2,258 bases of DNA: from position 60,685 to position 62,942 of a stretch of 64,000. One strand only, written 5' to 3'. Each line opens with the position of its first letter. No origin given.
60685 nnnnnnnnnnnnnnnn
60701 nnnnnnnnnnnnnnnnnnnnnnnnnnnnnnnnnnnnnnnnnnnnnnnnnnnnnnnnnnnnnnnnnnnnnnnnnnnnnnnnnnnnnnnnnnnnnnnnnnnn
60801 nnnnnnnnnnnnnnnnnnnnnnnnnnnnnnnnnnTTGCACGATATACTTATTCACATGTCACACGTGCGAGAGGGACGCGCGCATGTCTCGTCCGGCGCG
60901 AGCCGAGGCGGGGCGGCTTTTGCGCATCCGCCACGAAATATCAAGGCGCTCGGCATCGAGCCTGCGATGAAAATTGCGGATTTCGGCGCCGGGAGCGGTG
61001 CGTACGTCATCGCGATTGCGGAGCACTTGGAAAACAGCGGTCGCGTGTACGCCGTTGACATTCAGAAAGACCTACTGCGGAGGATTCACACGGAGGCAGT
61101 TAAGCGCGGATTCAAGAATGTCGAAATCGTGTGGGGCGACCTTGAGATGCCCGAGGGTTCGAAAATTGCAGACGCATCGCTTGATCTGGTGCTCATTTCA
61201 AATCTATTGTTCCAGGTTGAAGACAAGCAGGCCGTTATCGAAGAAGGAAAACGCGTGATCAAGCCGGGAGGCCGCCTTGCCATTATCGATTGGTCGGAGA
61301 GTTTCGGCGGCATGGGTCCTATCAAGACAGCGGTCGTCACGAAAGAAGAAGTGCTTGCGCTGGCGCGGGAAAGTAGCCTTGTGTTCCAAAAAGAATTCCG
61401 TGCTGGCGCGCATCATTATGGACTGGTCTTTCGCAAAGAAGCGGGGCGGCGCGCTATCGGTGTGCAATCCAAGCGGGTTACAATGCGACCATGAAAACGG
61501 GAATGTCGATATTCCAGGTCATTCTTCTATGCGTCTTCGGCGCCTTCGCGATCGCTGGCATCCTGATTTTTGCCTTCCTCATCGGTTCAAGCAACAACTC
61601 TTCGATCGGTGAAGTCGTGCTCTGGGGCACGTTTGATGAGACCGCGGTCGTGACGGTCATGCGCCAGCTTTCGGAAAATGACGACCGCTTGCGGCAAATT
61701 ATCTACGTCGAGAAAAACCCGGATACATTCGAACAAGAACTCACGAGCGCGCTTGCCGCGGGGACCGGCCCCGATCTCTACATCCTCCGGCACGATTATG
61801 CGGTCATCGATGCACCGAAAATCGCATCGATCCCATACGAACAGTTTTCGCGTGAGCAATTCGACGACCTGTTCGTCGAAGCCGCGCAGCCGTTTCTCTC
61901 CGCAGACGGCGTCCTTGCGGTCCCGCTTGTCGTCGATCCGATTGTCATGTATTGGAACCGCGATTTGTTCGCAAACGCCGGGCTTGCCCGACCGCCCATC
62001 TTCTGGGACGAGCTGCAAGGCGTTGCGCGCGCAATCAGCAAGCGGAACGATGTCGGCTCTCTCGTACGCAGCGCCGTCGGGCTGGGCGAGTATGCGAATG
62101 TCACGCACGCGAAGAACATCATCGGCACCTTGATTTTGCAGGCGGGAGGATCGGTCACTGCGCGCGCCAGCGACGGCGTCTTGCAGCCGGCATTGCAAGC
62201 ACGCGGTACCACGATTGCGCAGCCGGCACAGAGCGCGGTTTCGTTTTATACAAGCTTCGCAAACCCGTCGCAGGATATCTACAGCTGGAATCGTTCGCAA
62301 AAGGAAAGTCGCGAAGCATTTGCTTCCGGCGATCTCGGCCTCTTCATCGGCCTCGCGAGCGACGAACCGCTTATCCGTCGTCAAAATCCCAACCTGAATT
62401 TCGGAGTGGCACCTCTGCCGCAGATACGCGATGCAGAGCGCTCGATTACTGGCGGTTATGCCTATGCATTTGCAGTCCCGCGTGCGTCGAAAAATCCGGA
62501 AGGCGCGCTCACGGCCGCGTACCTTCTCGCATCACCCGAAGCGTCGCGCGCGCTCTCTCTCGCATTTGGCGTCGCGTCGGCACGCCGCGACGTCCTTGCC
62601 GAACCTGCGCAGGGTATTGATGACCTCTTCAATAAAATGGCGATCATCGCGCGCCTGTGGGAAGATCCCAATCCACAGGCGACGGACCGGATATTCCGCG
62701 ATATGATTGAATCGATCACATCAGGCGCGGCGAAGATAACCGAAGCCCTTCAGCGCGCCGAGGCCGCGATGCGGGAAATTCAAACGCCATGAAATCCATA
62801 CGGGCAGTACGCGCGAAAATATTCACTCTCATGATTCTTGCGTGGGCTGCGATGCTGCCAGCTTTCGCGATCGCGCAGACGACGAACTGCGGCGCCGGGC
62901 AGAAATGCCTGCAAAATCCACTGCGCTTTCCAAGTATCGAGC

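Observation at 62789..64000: Tandem array of four or more small pilin-like genes (signal peptide plus two hydrophobic helices, VirB2/TrbC-like architecture)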

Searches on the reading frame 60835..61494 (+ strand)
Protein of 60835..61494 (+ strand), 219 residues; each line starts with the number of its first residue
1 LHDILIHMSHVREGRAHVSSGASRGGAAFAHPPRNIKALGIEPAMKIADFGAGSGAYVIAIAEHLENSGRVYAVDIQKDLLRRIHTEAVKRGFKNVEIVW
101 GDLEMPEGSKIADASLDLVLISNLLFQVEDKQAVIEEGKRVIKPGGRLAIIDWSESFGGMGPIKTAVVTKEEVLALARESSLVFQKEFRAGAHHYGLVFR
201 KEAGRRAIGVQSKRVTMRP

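Call 3: search_protein_families(library=pfam, proteins=[window:60835-61494:+], max_evalue=1)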
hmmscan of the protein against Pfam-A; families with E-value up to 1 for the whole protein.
window:60835-61494:+ (219 aa): 21 families
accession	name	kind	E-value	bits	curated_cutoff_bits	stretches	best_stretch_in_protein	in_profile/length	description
PF13847.12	Methyltransf_31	-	2.5e-19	69.9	27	1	42-170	2-115/145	Methyltransferase domain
PF08241.18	Methyltransf_11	-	1.6e-15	57.9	21.2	1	49-150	2-95/95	Methyltransferase domain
PF01209.24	Ubie_methyltran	-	3.4e-15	56.5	20.1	1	40-155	44-156/233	ubiE/COQ5 methyltransferase family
PF13649.12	Methyltransf_25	-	1.4e-14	55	27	1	47-146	1-97/97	Methyltransferase domain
PF08242.18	Methyltransf_12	-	1.6e-11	45.3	30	1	49-148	2-98/98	Methyltransferase domain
PF05175.20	MTS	-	2.2e-06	27.9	23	1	43-151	31-139/170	Methyltransferase small domain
PF01269.23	Fibrillarin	-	1.1e-05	25.2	27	1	35-156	63-180/227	Fibrillarin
PF01135.25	PCMT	-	2.4e-05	24.6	20.3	1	37-102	67-132/210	Protein-L-isoaspartate(D-aspartate) O-methyltransferase (PCMT)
PF13489.12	Methyltransf_23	-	0.00024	21.3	27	1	35-157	12-123/164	Methyltransferase domain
PF01189.24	Methyltr_RsmB-F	-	0.00039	20.6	27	1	42-121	7-85/199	16S rRNA methyltransferase RsmB/F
PF00891.24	Methyltransf_2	-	0.0007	19.4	22.3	1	36-168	55-182/210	O-methyltransferase domain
PF01728.25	FtsJ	-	0.0013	19.1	24.1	1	40-108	17-80/181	FtsJ-like methyltransferase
PF13679.12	Methyltransf_32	-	0.0026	18.2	27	1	43-106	25-92/143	Methyltransferase domain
PF06325.19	PrmA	-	0.0029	17.6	22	1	43-148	161-256/296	Ribosomal protein L11 methyltransferase (PrmA)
PF02390.23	Methyltransf_4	-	0.0038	17.1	24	1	46-103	4-60/173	Putative methyltransferase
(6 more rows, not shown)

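Call 64: search_protein_families(library=ncbifam, proteins=[window:60835-61494:+], max_evalue=0.01)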
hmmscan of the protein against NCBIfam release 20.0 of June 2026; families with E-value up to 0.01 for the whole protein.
window:60835-61494:+ (219 aa): 45 families (the best 25 are shown)
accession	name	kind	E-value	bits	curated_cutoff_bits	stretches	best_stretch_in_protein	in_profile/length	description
NF008823.0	PRK11873.1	subfamily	1e-17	64.6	263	1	41-152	75-183/272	arsenite methyltransferase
NF047649.1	MTase_UXPK_star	exception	6.1e-13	48.4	460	1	41-152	75-183/283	methyltransferase/UXPK-star double selenoprotein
NF001243.0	PRK00216.1-4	equivalog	6.9e-13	48.5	235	1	35-154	39-155/237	demethylmenaquinone methyltransferase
NF041537.1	ArsM_AhpD_UU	exception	7.3e-13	48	510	1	41-152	74-182/345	arsenite methyltransferase/AhpD domain selenoprotein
TIGR02752.1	MenG_heptapren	equivalog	5.5e-12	45.7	419.85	1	36-155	38-154/231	demethylmenaquinone methyltransferase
NF041536.1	ArsM_DUF2284_UU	exception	6.7e-12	44.5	575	1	41-152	74-182/459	arsenite methyltransferase/DUF2284 domain selenoprotein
NF001240.0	PRK00216.1-1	equivalog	1.3e-11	44.1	378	1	36-155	56-173/251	bifunctional demethylmenaquinone methyltransferase/2-methoxy-6-polyprenyl-1,4-benzoquinol methylase UbiE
NF052510.1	methyltran_MpqE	exception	1.4e-11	44.2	335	1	37-156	40-157/234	methyl-plastoquinone biosynthesis methyltransferase MpqE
NF045667.1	MTase_DVU1556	equivalog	3.1e-11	43.1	155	1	33-153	12-122/213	DVU_1556 family methyltransferase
NF001244.0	PRK00216.1-5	equivalog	4.3e-11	42.6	216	1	36-155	41-158/236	bifunctional demethylmenaquinone methyltransferase/2-methoxy-6-polyprenyl-1,4-benzoquinol methylase UbiE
NF001241.0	PRK00216.1-2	equivalog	6e-11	42.4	327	1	36-156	44-153/231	demethylmenaquinone methyltransferase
TIGR01934.1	MenG_MenH_UbiE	subfamily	6.2e-11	42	158.35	1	36-155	32-146/223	ubiquinone/menaquinone biosynthesis methyltransferase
TIGR02469.1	CbiT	equivalog_domain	8.5e-11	42.2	78.3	1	36-150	12-120/124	precorrin-6Y C5,15-methyltransferase (decarboxylating) subunit CbiT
TIGR02072.1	BioC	equivalog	1.8e-09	37.7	184.95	1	45-150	36-132/244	malonyl-ACP O-methyltransferase BioC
NF001242.0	PRK00216.1-3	equivalog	3.6e-09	36.4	351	1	43-155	70-180/258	bifunctional demethylmenaquinone methyltransferase/2-methoxy-6-polyprenyl-1,4-benzoquinol methylase UbiE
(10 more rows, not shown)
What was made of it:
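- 60835..61494 (+): Class I SAM-dependent methyltransferase (UbiE/ArsM-like), the first gene of the operon. Its stop overlaps the SBP start by 4 nt. The gene caller's start corresponds to window 60967. Pfam Methyltransf_31/11/25 (call 3); NCBIfam (call 64).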

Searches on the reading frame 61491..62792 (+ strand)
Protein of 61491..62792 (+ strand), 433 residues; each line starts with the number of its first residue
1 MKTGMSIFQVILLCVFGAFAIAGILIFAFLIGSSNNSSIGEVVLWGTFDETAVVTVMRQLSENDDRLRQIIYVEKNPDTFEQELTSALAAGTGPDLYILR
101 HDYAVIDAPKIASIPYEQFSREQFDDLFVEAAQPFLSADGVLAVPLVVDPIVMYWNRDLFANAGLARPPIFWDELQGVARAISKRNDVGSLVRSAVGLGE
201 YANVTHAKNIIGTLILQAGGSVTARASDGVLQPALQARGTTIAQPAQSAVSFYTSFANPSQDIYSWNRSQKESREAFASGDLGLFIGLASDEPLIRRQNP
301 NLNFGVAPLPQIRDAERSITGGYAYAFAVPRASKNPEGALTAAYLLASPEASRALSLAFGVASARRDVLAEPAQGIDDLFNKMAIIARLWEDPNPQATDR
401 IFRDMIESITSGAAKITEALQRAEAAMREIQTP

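Call 3: search_protein_families(library=pfam, proteins=[window:61491-62792:+], max_evalue=1)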
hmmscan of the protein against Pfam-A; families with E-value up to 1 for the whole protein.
window:61491-62792:+ (433 aa): 2 families
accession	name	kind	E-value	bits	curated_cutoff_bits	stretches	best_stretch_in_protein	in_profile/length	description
PF01547.30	SBP_bac_1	-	4.5e-20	73.3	26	1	78-351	34-305/307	Bacterial extracellular solute-binding protein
PF13416.11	SBP_bac_8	-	1.5e-17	64.7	27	1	69-372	13-269/279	Bacterial extracellular solute-binding protein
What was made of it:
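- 61491..62792 (+): Membrane-anchored extracellular solute-binding protein of the carbohydrate type. It is an orphan: no ABC permease or ATPase lies nearby. Its stop overlaps the P1 start (ATGA). Pfam SBP_bac_1 at 73 bits and SBP_bac_8 at 65 bits (call 3).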

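Call 64: search_protein_families(library=ncbifam, proteins=[window:61491-62792:+], max_evalue=0.01)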
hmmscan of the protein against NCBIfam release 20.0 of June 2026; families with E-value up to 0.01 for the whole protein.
window:61491-62792:+ (433 aa): 3 families
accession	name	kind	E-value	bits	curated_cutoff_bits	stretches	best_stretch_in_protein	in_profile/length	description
NF007011.0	PRK09474.1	equivalog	6.2e-06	25.3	291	1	33-186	24-169/396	maltose/maltodextrin ABC transporter substrate-binding protein MalE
NF008211.0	PRK10974.1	equivalog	0.0052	15.4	411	0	78-183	65-182/439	sn-glycerol-3-phosphate ABC transporter substrate-binding protein UgpB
NF053763.1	ABCarbgalBndGanS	equivalog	0.0055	15.5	700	0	40-189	39-183/420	galactooligosaccharide ABC transporter substrate-binding protein GanS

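Call 65: search_solved_structures(query=window:61491-62792:+, max_evalue=0.001)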
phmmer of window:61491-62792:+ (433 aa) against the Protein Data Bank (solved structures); distinct sequences matched with E-value up to 0.001: 16.
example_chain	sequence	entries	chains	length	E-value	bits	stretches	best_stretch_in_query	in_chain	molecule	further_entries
4r9f_A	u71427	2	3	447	1.3e-13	54.3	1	15-342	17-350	MBP1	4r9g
8jbg_B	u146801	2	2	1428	3.3e-08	36.4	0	32-182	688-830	Neuromedin-K receptor (NK3R-pFastbac1) | NK3R-pFastbac1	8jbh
3quf_A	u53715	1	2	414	3.6e-08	36.3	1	270-381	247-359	Extracellular solute-binding protein, family 1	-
1elj_A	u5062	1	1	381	4.9e-08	35.9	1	40-179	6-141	MALTODEXTRIN-BINDING PROTEIN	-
9vus_A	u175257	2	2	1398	5.2e-08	35.8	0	40-182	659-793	Soluble cytochrome b562,2-oxoglutarate receptor 1,Soluble cytochrome b562,2-oxoglutarate r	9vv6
4qrz_A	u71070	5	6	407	1.7e-07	34.1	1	137-385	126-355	ABC-TYPE SUGAR TRANSPORTER | ABC transporter, substrate binding protein (Sugar)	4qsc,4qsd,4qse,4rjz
8art_A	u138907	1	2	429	1.4e-05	27.8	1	23-188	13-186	Putative secreted maltose-binding protein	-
4r2f_A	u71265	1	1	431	3e-05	26.7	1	79-231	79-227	Extracellular solute-binding protein family 1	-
5ci5_A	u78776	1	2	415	3.8e-05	26.3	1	78-348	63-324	Extracellular solute-binding protein family 1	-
4jxi_A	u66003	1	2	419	7.5e-05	25.4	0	82-182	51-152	design cystein esterase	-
9p0x_T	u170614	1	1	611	9.9e-05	25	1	6-182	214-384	Tissue factor,Maltose/maltodextrin-binding periplasmic protein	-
5ysb_A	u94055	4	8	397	0.00026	23.6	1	35-186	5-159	Lin1841 protein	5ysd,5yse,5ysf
3uor_A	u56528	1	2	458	0.00049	22.7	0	77-185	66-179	ABC transporter sugar binding protein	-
3u1o_A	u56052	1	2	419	0.00064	22.3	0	82-182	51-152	De Novo design cysteine esterase ECH19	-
6x84_A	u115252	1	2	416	0.00085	21.9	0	78-181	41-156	sn-glycerol-3-phosphate-binding periplasmic protein UgpB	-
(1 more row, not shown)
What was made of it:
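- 61491..62792 (+): Best PDB relative is 4r9f 'MBP1', E 1.3e-13 (call 65).
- On ABC importer substrate-binding protein (for the upstream gene): The fold is met: SBP_bac_1 at 73 bits and PDB 4r9f at E 1e-13 (calls 3, 65).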

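Call 83: search_protein_families(library=pfam, proteins=[L092:8112-10049:+, L092:5253-5756:+, L092:11367-12662:-, L092:12707-14137:-, L092:10602-11288:+, L092:10212-10454:+, L092:5797-6225:+, L092:7451-7873:+], max_evalue=0.1)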
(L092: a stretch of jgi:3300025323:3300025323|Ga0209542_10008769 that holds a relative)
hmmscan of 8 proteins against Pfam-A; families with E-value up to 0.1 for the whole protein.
L092:8112-10049:+ (645 aa): 1 family
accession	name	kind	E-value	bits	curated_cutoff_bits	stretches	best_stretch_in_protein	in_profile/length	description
PF00535.33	Glycos_transf_2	-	0.0077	16.6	23.3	0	146-221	1-67/168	Glycosyl transferase family 2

L092:5253-5756:+ (167 aa): 2 families
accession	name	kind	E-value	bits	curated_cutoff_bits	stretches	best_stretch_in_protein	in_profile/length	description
PF18895.5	T4SS_pilin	-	0.0014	19.1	26.6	1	81-137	12-67/71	Type IV secretion system pilin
PF15015.11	NYD-SP12_N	-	0.049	12.5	29.2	1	92-130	276-314/564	Spermatogenesis-associated, N-terminal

L092:11367-12662:- (431 aa): 0 families

L092:12707-14137:- (476 aa): 0 families

L092:10602-11288:+ (228 aa): 4 families
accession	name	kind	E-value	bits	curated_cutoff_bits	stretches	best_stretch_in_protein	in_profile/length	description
PF18895.5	T4SS_pilin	-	2.4e-10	40.7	26.6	1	132-198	9-71/71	Type IV secretion system pilin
PF20990.2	DUF2207_C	-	0.023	14.8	33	1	74-171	125-201/247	Predicted membrane protein (DUF2207) C-terminal domain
PF15062.11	ARL6IP6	-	0.073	13.7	27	0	172-206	21-55/86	Haemopoietic lineage transmembrane helix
PF16962.11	ABC_export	-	0.099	11.5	29.7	0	128-197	135-206/531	Putative ABC exporter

L092:10212-10454:+ (80 aa): 4 families
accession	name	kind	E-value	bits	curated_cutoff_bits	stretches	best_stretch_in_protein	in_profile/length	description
PF18895.5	T4SS_pilin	-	1.8e-08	34.8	26.6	1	8-73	6-70/71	Type IV secretion system pilin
PF12750.12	Maff2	-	0.0058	16.9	27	1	12-77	5-69/70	Maff2 family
PF02656.20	DUF202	-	0.066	14.1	23.4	0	11-41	36-66/68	Domain of unknown function (DUF202)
PF07264.17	EI24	-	0.084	13.4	32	1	18-79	19-83/199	Sulfate transporter CysZ/Etoposide-induced protein 2.4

L092:5797-6225:+ (142 aa): 3 families
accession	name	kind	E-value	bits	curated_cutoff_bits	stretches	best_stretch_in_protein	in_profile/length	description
PF18895.5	T4SS_pilin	-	1.2e-08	35.3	26.6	1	63-121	11-68/71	Type IV secretion system pilin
PF02322.20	Cyt_bd_oxida_II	-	0.004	17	35.6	1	19-121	122-208/302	Cytochrome bd terminal oxidase subunit II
PF04956.18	TrbC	-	0.034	14.8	27.9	0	17-121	12-95/98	TrbC/VIRB2 pilin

L092:7451-7873:+ (140 aa): 4 families
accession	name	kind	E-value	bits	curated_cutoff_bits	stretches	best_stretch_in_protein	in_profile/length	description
PF18895.5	T4SS_pilin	-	8e-10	39.1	26.6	1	50-113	9-71/71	Type IV secretion system pilin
PF18920.5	DUF5671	-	5.2e-06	26.8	28.4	1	55-122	47-111/132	Domain of unknown function (DUF5671)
PF16962.11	ABC_export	-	0.036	13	29.7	1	53-112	145-206/531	Putative ABC exporter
PF08113.16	CoxIIa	-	0.043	14.1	20.7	1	54-77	5-28/33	Cytochrome c oxidase subunit IIa family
